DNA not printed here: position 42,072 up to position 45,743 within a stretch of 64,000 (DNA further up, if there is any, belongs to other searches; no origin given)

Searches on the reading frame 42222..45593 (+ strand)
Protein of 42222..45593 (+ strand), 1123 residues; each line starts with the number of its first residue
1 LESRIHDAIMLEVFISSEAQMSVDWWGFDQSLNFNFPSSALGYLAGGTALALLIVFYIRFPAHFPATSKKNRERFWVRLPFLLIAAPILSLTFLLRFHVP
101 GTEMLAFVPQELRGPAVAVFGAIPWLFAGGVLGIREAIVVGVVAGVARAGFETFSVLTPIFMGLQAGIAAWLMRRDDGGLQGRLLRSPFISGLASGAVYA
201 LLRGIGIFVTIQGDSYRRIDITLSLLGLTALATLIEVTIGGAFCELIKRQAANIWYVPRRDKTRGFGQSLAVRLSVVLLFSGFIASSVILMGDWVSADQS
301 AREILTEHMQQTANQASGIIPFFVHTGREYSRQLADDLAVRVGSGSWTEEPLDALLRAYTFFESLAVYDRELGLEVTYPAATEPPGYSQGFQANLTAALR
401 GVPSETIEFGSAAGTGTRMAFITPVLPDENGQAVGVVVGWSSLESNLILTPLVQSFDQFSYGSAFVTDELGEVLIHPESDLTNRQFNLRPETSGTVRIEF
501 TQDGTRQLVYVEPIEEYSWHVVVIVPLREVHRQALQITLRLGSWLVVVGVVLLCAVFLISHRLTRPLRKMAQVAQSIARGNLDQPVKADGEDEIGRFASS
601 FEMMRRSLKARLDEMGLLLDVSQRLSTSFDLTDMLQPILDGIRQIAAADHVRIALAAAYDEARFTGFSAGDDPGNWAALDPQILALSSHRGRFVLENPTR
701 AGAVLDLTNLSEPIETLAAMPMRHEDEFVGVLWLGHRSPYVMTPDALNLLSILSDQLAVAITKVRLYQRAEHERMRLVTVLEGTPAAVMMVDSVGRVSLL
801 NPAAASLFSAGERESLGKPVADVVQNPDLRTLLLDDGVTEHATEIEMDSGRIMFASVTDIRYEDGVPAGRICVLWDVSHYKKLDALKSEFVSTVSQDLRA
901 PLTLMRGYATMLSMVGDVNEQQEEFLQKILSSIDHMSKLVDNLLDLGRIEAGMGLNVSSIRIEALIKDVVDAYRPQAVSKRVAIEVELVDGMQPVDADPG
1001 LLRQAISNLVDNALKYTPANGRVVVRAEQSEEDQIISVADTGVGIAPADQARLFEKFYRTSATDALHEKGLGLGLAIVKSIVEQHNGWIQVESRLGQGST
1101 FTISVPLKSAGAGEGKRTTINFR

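Call 65: search_protein_families(library=pfam, proteins=[window:42222-45593:+], max_evalue=0.0001)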
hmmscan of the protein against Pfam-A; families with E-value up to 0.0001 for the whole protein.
window:42222-45593:+ (1123 aa): 8 families
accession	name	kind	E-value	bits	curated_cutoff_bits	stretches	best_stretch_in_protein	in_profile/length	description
PF02518.31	HATPase_c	-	1e-30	106.9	26.4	1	998-1108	2-110/111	Histidine kinase-, DNA gyrase B-, and HSP90-like ATPase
PF00512.31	HisKA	-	1.4e-18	67.1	26.9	1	887-952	2-66/66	His Kinase A (phospho-acceptor) domain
PF02743.24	dCache_1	-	5.2e-15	56.1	45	1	301-523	3-239/240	Cache domain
PF00672.30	HAMP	-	2.2e-14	53.9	25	1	558-609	1-52/53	HAMP domain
PF01590.32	GAF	-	1e-10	42.7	22.4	1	630-761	1-133/133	GAF domain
PF00989.32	PAS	-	2.1e-08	34.6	22.6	1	777-830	3-56/113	PAS fold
PF13185.12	GAF_2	-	5.3e-08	33.6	28.6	1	630-761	3-135/136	GAF domain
PF08448.16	PAS_4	-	5e-05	23.9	23.1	0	781-878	1-106/110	PAS fold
